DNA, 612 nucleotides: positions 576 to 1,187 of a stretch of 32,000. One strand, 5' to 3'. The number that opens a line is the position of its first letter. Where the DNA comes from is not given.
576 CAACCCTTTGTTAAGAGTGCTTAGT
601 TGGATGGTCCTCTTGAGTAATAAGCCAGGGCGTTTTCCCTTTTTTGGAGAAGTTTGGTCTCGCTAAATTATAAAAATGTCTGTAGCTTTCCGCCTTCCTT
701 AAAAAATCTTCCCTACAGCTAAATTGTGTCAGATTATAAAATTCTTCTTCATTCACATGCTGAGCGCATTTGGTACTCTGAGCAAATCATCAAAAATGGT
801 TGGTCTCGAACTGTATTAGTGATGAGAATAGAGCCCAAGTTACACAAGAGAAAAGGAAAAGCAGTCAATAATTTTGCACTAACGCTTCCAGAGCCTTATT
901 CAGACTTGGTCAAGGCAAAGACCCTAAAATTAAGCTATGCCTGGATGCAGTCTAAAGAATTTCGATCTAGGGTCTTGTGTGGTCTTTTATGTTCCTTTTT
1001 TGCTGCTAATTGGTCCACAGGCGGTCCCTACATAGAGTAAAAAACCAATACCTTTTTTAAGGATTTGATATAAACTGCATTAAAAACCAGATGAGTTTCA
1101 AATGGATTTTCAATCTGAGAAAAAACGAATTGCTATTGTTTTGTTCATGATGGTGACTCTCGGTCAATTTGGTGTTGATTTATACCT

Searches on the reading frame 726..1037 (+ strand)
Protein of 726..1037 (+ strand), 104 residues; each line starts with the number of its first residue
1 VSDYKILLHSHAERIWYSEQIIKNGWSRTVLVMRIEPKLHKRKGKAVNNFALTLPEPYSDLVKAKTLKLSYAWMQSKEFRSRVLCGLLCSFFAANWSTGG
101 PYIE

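Call 83: search_protein_families(library=pfam, proteins=[window:726-1037:+], max_evalue=0.01)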
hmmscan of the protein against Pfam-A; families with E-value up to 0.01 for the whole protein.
window:726-1037:+ (104 aa): 1 family
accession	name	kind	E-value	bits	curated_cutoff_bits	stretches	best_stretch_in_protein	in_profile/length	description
PF17761.7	DUF1016_N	-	9.1e-05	23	32.8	1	8-42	103-137/137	DUF1016 N-terminal domain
